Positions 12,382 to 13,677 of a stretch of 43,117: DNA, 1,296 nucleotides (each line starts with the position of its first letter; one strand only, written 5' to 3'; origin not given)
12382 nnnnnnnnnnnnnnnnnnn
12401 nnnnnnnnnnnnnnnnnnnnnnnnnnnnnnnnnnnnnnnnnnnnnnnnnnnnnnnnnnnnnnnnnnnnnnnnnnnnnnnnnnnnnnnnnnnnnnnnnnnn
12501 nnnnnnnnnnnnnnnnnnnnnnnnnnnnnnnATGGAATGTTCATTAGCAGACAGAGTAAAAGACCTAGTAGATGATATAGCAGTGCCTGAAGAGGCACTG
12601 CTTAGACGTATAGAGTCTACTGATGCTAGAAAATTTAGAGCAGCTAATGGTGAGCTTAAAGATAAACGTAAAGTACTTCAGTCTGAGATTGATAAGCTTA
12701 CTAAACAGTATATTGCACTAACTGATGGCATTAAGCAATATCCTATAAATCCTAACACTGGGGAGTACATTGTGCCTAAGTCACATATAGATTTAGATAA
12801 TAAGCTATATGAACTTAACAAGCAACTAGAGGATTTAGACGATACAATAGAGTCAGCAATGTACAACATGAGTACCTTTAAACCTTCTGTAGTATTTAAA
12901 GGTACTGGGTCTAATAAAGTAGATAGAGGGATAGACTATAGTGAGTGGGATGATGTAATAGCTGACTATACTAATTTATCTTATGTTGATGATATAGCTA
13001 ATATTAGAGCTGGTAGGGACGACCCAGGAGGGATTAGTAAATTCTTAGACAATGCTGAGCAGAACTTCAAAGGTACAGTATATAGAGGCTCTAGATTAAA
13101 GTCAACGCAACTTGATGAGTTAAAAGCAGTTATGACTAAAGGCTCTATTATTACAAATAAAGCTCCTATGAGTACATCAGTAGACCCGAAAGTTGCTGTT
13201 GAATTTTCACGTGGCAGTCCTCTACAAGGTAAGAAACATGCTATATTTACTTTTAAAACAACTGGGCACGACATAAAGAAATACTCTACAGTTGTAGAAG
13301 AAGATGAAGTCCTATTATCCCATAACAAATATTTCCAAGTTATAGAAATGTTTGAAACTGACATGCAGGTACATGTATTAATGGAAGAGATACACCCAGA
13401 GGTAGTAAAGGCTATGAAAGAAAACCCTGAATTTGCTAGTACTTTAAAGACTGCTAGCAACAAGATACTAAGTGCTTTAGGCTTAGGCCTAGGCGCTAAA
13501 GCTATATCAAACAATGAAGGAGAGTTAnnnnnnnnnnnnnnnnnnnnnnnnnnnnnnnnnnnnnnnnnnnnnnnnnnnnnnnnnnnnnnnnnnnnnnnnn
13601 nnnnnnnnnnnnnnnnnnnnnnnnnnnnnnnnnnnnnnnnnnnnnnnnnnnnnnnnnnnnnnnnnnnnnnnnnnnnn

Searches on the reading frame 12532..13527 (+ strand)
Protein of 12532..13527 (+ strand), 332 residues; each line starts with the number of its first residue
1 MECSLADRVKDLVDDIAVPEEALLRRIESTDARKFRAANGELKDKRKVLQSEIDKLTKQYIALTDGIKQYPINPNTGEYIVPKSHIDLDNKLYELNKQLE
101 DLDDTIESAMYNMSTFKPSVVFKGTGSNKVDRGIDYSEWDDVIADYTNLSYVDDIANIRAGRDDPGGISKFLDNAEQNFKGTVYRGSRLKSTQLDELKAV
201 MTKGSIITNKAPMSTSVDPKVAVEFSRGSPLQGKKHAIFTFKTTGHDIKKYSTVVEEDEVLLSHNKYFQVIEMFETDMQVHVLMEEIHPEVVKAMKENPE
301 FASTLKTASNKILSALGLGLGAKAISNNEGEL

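Call 3: search_protein_families(library=pfam, proteins=[window:12532-13527:+], max_evalue=1)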
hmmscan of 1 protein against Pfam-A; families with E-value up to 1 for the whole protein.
window:12532-13527:+ (332 aa): 10 families
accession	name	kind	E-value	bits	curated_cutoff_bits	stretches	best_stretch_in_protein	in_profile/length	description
PF01129.24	ART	-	1.5e-07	31.4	22.3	1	182-287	125-217/222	NAD:arginine ADP-ribosyltransferase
PF03496.20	ADPrib_exo_Tox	-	4e-06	26.7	23.4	1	176-277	93-182/196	ADP-ribosyltransferase exoenzyme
PF09177.16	STX6_10_61_N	-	0.00029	21.7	29.4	1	87-117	45-75/99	Syntaxin 6/10/61, N-terminal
PF03836.20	RasGAP_C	-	0.0013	19.2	26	0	85-117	59-91/137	RasGAP C-terminus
PF02403.27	Seryl_tRNA_N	-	0.061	14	28.2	1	40-113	32-104/108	Seryl-tRNA synthetase N-terminal domain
PF02996.22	Prefoldin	-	0.08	13.3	23.2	0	87-114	88-115/120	Prefoldin subunit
PF07989.16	Cnn_1N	-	0.14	12.8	28.5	0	24-61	30-67/74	Centrosomin N-terminal motif 1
PF04456.17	DUF503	-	0.19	12.1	22.4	1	41-60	15-34/88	Protein of unknown function (DUF503)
PF19962.4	EAD9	-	0.25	11.6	25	0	45-103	7-56/62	Effector-associated domain 9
PF15136.11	UPF0449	-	0.48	11.4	27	0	32-69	61-98/98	Uncharacterised protein family UPF0449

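Call 4: search_protein_families(library=phrogs, proteins=[window:12532-13527:+], max_evalue=0.1)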
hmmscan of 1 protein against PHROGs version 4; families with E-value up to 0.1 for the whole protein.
window:12532-13527:+ (332 aa): 6 families
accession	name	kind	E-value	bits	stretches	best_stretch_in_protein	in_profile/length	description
phrog_595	-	head and packaging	2.4e-08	34.8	1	107-287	392-512/513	head maturation protease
phrog_16619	-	head and packaging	6e-07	28.3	1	167-303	867-1008/1440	minor head protein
phrog_832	-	DNA, RNA and nucleotide metabolism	0.00092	17.8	1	176-280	1302-1425/1480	RNA polymerase ADP-ribosylase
phrog_25063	-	unknown function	0.0052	18.1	1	243-287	36-78/79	-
phrog_36108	-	unknown function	0.025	15.7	1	43-66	22-45/59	-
phrog_21789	-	head and packaging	0.041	12.5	1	178-280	1095-1188/1195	virion structural protein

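Call 5: search_solved_structures(query=window:12532-13527:+, max_evalue=10, show_alignments=3)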
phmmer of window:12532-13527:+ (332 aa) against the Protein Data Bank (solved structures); distinct sequences matched with E-value up to 10: 81 (the best 60 are shown).
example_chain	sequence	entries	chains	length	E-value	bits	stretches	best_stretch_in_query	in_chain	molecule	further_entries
4xzj_A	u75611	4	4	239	1.2e-07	34.6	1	175-295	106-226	Putative NAD(+)--arginine ADP-ribosyltransferase Vis | NAD(+)--arginine ADP-ribosyltransferase Vis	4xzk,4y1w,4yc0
2gwm_A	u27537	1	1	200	0.24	13.9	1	166-219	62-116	65 kDa virulence protein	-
2gwl_A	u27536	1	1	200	0.24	13.9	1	166-219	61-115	65 kDa virulence protein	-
6fzf_A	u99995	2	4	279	0.4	13.2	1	257-290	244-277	Peroxisome proliferator-activated receptor gamma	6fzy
4r6s_A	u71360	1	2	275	0.68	12.4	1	258-290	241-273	Peroxisome proliferator-activated receptor gamma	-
6dcu_A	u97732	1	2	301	0.77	12.3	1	258-291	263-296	Peroxisome proliferator-activated receptor gamma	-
5y2o_A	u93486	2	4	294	0.8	12.2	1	258-290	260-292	Peroxisome proliferator-activated receptor gamma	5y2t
7cxe_A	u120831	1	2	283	0.81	12.2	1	258-290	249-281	Peroxisome proliferator-activated receptor gamma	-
3et0_A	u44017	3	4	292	0.82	12.2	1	258-290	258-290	Peroxisome proliferator-activated receptor gamma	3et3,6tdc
3cwd_A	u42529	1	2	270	0.84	12.2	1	258-290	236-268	Peroxisome proliferator-activated receptor gamma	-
2ath_A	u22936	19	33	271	0.85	12.1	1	258-290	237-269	Peroxisome proliferator activated receptor gamma | Peroxisome proliferator-activated receptor gamma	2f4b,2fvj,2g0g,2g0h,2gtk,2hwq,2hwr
7cxi_A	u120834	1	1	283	0.85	12.1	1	258-290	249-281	Peroxisome proliferator-activated receptor gamma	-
1fm6_D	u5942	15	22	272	0.85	12.1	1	258-290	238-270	PEROXISOME PROLIFERATOR ACTIVATED RECEPTOR GAMMA | Peroxisome proliferator-activated receptor gamma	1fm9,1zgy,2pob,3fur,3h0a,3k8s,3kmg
4r06_A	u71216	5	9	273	0.86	12.1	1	258-290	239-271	Peroxisome proliferator-activated receptor gamma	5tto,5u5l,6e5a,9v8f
7e2o_A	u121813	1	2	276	0.86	12.1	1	258-290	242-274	Peroxisome proliferator-activated receptor gamma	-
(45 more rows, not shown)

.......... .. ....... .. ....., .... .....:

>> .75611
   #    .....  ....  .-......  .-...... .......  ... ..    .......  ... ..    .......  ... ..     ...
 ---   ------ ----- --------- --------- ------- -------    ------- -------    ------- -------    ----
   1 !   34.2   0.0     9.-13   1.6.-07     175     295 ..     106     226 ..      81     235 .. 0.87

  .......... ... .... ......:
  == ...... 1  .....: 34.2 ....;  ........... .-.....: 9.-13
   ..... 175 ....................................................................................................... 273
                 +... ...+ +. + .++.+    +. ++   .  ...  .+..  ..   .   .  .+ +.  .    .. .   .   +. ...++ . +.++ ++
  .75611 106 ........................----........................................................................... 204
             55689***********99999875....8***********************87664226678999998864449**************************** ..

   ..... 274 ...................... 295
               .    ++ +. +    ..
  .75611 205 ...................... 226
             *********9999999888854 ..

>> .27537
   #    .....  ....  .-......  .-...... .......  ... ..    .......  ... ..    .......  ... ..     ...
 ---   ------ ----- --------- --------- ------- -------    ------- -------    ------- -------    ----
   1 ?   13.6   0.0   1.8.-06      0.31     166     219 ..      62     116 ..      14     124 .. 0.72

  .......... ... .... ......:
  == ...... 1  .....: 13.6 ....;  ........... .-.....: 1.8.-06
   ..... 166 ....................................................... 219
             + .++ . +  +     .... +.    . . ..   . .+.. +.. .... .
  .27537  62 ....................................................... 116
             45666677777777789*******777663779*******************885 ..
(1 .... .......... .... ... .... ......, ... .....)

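Call 7: search_dna_similar(query=window:12532-13527:+, collection=phages, mode=protein, max_rows=30)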
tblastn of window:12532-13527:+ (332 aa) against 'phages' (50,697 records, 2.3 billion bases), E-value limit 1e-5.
No match.

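Call 14: find_homologous_proteins(query=window:12532-13527:+, max_evalue=0.001)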
Query window:12532-13527:+ (332 aa): 1 proteins with E <= 0.001 among 2302 candidates.
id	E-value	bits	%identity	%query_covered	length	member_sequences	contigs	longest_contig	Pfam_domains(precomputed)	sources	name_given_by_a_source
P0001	1.0e-199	680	94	100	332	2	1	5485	PF03496.21,PF01129.25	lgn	-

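Call 17: find_encoding_contigs(protein=P0001, flank=10000)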
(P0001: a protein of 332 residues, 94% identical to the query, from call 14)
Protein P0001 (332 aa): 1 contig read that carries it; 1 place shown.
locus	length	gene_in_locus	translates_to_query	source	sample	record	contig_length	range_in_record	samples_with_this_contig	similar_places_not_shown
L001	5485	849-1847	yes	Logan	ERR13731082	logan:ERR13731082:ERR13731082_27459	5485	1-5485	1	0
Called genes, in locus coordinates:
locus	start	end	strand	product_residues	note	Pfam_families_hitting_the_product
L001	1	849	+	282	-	?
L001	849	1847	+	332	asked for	PF03496:ADPrib_exo_Tox (weak), PF01129:ART (weak)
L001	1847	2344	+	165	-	-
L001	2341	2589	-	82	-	-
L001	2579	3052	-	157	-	-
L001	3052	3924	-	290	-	PF01068:DNA_ligase_A_M (weak), PF14743:DNA_ligase_OB_2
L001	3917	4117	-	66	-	-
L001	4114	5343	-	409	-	PF04851:ResIII, PF00176:SNF2-rel_dom (weak)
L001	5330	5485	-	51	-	?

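Call 20: find_related_loci(query=window:12532-13527:+, collection=viral_contigs, flank=10000)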
Query window:12532-13527:+ (332 aa) in viral_contigs; peptide patterns used: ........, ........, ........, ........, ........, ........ (x = any residue, [..] = any of these).
12 stretches matched a pattern, but none encodes a relative of the query by tblastn (E <= 1e-3).

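Call 25: predict_structure(protein=window:12532-13527:+)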
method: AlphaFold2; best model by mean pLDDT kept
length: 332 residues; sequences in the alignment: 1
mean_pLDDT: 42.3   pTM: 0.29
mean pLDDT of the five models: 42.3, 41.4, 41.3, 39.4, 37.5
residues with pLDDT >= 90: 2; 70-90: 51; 50-70: 31; < 50: 248
segments of 3 or more residues with pLDDT < 50: 1-34, 110-292, 307-332
pLDDT, mean of each block of 10 residues (from residue 1): 35 35 35 53 76 84 68 77 79 83 62 33 26 32 30 32 36 35 27 33 27 26 27 28 27 26 25 30 36 51 49 42 36 31
secondary structure, 60 per line:
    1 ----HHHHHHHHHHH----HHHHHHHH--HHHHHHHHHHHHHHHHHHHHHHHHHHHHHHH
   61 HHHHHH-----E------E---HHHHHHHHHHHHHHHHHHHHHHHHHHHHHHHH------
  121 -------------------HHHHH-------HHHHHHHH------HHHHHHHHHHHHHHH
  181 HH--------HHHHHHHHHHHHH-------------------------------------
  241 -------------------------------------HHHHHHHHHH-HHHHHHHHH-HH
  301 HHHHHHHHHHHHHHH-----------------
elements in order: H5-15 H20-27 H30-66 H83-114 H140-144 H152-159 H166-182 H191-203 H278-287 H289-297 H299-315

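Call 26: search_protein_representatives(protein=window:12532-13527:+)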
Query: 332 residues. Proteins with E-value up to 0.001 (for the whole library): 47; up to 1e-10: 15; up to 1e-30: 6. The best 47 are listed.
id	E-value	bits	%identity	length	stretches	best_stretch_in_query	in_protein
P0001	3.3e-200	680.2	94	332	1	1-332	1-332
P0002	1.2e-50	189.0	41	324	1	7-326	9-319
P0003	1.2e-41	159.4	35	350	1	11-317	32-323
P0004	2.1e-35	139.0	39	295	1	115-327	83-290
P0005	9.4e-33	130.3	45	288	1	121-327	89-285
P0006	1.3e-32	129.8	40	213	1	119-297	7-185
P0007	4.3e-28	114.9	39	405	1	120-300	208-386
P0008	5.5e-27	111.3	39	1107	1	120-297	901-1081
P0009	5.2e-20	88.4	34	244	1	124-299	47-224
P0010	4.0e-18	82.2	34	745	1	129-298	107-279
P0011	1.4e-17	80.4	34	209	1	135-302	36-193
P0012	3.6e-16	75.8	36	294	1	166-301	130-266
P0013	7.3e-14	68.2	35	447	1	169-327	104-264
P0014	5.5e-12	62.1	35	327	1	127-320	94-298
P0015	5.6e-12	62.0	37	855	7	40-84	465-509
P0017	6.0e-10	55.4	35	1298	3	132-303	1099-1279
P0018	1.6e-08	50.7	27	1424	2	165-317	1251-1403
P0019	2.4e-08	50.1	30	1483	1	137-301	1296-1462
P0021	4.3e-06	42.7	36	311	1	136-287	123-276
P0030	8.3e-05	38.5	30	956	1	104-298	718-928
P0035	1.9e-04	37.3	30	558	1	142-287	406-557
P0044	5.8e-04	35.7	36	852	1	178-272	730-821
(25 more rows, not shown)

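Call 31: find_encoding_contigs(protein=P0002, flank=10000)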
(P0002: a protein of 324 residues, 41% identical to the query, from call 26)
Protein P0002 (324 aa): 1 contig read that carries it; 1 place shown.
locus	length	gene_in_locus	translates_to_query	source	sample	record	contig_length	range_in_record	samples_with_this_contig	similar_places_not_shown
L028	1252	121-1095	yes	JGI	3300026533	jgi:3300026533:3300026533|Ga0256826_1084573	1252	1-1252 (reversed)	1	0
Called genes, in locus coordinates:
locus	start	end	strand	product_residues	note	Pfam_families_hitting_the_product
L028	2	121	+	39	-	?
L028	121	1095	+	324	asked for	PF01129:ART (weak)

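Call 32: find_encoding_contigs(protein=P0003, flank=10000, max_places=3)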
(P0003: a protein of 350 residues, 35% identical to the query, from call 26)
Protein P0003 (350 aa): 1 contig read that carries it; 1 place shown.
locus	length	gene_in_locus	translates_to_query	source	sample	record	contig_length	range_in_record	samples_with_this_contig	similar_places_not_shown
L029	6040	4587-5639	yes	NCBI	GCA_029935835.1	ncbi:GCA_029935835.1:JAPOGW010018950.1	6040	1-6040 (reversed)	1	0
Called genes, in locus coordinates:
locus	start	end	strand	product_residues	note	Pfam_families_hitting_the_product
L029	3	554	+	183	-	?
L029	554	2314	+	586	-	-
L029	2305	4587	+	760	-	-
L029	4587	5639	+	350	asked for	PF01129:ART (weak)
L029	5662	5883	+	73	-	-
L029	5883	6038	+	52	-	?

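Call 33: find_encoding_contigs(protein=P0004, flank=10000, max_places=3)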
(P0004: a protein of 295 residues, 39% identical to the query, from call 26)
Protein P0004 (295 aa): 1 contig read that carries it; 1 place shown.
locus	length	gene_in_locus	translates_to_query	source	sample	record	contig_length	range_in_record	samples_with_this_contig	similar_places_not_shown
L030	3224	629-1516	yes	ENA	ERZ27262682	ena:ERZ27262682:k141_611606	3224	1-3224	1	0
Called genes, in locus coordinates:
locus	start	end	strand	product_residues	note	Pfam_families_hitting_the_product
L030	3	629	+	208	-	?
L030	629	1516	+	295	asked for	-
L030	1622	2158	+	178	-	-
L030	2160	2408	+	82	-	-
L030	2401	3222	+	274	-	?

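Call 34: find_encoding_contigs(protein=P0008, flank=10000, max_places=3)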
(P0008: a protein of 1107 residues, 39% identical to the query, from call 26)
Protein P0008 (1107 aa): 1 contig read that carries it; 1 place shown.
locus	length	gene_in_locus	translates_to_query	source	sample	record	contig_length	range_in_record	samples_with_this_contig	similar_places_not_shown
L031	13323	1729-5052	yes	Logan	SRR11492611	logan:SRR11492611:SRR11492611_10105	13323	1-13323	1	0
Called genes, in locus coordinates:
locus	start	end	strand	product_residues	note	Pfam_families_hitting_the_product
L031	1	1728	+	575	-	?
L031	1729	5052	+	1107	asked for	-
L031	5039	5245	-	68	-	-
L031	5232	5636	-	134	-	-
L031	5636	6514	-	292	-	PF14743:DNA_ligase_OB_2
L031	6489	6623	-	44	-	-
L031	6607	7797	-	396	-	PF04851:ResIII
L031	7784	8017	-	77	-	-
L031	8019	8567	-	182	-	PF01227:GTP_cyclohydroI, PF14489:QueF (weak)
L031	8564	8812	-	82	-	-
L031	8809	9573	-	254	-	-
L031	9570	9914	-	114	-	-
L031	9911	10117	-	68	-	-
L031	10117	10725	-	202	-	PF04055:Radical_SAM (weak)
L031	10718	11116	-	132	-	PF01242:PTPS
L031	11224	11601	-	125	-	-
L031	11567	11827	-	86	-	PF11753:DUF3310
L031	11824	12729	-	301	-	PF02739:5_3_exonuc_N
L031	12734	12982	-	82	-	-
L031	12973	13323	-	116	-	?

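Call 37: predict_structure(alignment_id=A1)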
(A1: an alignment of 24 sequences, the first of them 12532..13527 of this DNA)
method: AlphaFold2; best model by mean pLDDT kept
length: 332 residues; sequences in the alignment: 24
mean_pLDDT: 81.7   pTM: 0.73
mean pLDDT of the five models: 81.7, 79.4, 77.7, 75.4, 72.6
residues with pLDDT >= 90: 121; 70-90: 162; 50-70: 23; < 50: 26
segments of 3 or more residues with pLDDT < 50: 1-11, 319-332
pLDDT, mean of each block of 10 residues (from residue 1): 41 68 80 75 91 97 89 92 93 97 84 73 80 95 86 79 86 96 91 86 84 90 80 85 95 89 91 88 92 84 63 54 33 28
secondary structure, 60 per line:
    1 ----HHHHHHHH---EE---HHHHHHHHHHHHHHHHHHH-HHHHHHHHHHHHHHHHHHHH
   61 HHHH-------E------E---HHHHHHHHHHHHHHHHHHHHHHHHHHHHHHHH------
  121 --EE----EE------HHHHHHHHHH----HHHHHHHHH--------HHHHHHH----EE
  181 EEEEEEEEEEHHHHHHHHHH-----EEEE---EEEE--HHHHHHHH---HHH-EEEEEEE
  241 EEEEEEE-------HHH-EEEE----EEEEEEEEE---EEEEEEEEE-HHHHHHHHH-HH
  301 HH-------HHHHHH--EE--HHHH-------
elements in order: H5-12 H21-39 H41-64 H83-114 H137-146 H151-159 H168-174 E179-190 H191-200 E206-209 E213-216 H219-226 E234-247 E259-262 E267-275 E279-287 H289-297 H299-302 H310-315 H322-325

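Call 40: fold_search(model_id=the predicted structure, library=pdb)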
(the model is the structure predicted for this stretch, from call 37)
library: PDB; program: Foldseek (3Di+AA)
matches with E <= 10: 402; with E <= 0.001: 104
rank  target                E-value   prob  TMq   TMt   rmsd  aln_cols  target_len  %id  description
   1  4y1w                  6.7e-11  1.00  0.38  0.55  19.5       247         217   21  Vis toxin, an ADP-ribosyltransferase from Vibrio Splendidus (released 2015-11-04)
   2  4xzj                  8.4e-11  1.00  0.39  0.56   4.3       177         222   25  Crystal structure of ADP-ribosyltransferase Vis in complex with NAD (released 2015-09-23)
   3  4xzk                  9.5e-11  1.00  0.38  0.56   9.2       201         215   23  Crystal structure of ADP-ribosyltransferase Vis in complex with agmatine (released 2016-01-20)
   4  6gn0_H                2.3e-07  1.00  0.31  0.51   6.7       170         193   19  Exoenzyme S from Pseudomonas aeruginosa in complex with human 14-3-3 protein beta, tetrameric crystal form (released 2018-09-26)
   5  6k94_B                2.8e-07  1.00  0.36  0.51  25.6       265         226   15  Crystal structure of the type III effector XopAI from Xanthomonas axonopodis pv. citri - a 70 residue N-terminal trunc (released 2019-10-30)
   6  6gnk_C                3.3e-07  1.00  0.34  0.54   6.1       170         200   21  Exoenzyme S from Pseudomonas aeruginosa in complex with human 14-3-3 protein beta, trimeric crystal form bound to Carb (released 2018-09-26)
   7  6kly                  4.2e-07  1.00  0.37  0.50  25.7       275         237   14  Crystal structure of the type III effector XopAI from Xanthomonas axonopodis pv. citri in space group P43212 (released 2019-08-21)
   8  6gnj_C                5.3e-07  1.00  0.33  0.50   6.6       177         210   20  Exoenzyme S from Pseudomonas aeruginosa in complex with human 14-3-3 protein beta, trimeric crystal form in complex wi (released 2018-09-26)
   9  6gnn_C                5.3e-07  1.00  0.33  0.53   6.7       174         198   20  Exoenzyme T from Pseudomonas aeruginosa in complex with human 14-3-3 protein beta, tetrameric crystal form bound to ST (released 2018-09-26)
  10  6drh_F                7.6e-07  1.00  0.35  0.62   3.1       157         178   22  ADP-ribosyltransferase toxin/immunity pair (released 2018-10-31)
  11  6k94_A                1.1e-06  1.00  0.36  0.52  26.6       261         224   14  Crystal structure of the type III effector XopAI from Xanthomonas axonopodis pv. citri - a 70 residue N-terminal trunc (released 2019-10-30)
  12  6dre_B                1.2e-06  1.00  0.35  0.64   2.9       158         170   22  ADP-ribosyltransferase toxin/immunity pair (released 2018-10-31)
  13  6gn8_C                1.5e-06  1.00  0.31  0.46   7.0       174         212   20  Exoenzyme S from Pseudomonas aeruginosa in complex with human 14-3-3 protein beta, trimeric crystal form (released 2018-09-26)
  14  6drh_B                1.7e-06  1.00  0.35  0.59   3.1       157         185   22  ADP-ribosyltransferase toxin/immunity pair (released 2018-10-31)
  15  6gn0_E                2.2e-06  1.00  0.30  0.47   7.2       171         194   16  Exoenzyme S from Pseudomonas aeruginosa in complex with human 14-3-3 protein beta, tetrameric crystal form (released 2018-09-26)
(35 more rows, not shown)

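Call 41: fold_search(model_id=the predicted structure, library=viral)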
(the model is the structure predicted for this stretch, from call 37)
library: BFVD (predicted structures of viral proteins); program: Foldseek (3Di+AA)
matches with E <= 10: 582; with E <= 0.001: 93
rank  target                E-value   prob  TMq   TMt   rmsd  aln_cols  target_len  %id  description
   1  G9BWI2                9.5e-12  1.00  0.39  0.23   3.1       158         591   25  (no name in the UniProt tables at hand)
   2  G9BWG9                7.0e-11  1.00  0.38  0.70   3.2       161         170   27  (no name in the UniProt tables at hand)
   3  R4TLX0                1.2e-10  1.00  0.41  0.42   3.5       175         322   25  (no name in the UniProt tables at hand)
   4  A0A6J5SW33            2.5e-10  1.00  0.40  0.29   3.7       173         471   20  Phage head morphogenesis domain containing protein [uncultured Caudovirales phage]
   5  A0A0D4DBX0            5.5e-10  1.00  0.38  0.24  19.2       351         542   14  RNA polymerase-ADP-ribosyltransferase [Vibrio phage ValKK3]
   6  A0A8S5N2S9            6.1e-10  1.00  0.40  0.19  21.1       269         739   16  Portal [Myoviridae sp. ctpiG4]
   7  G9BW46                1.6e-09  1.00  0.38  0.35   3.0       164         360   22  (no name in the UniProt tables at hand)
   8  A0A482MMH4            2.2e-09  1.00  0.37  0.43  18.9       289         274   17  RNA polymerase-ADP-ribosyltransferase [Escherichia phage vB_EcoM_PHB13]
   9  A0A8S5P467            6.8e-09  1.00  0.38  0.20  24.4       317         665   18  Minor capsid protein [Myoviridae sp. ctXVO17]
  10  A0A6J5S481            7.7e-09  1.00  0.38  0.11   4.6       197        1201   18  Phage portal protein, HK97 [uncultured Caudovirales phage]
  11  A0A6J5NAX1            7.7e-09  1.00  0.41  0.20  28.8       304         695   13  Uncharacterized protein [uncultured Caudovirales phage]
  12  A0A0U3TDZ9            1.0e-08  1.00  0.39  0.22  11.1       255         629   17  (no name in the UniProt tables at hand)
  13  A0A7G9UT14            3.0e-08  1.00  0.38  0.11   3.1       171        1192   18  NAD(+)--protein-arginine ADP-ribosyltransferase [Xanthomonas phage Xp12]
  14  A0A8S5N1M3            3.1e-08  1.00  0.37  0.69   5.1       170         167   20  ADP-ribosyl-(Dinitrogen reductase) hydrolase [Siphoviridae sp. ctnks32]
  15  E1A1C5                3.7e-08  1.00  0.35  0.39  20.5       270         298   14  Uncharacterized protein [Aeromonas phage phiAS4]
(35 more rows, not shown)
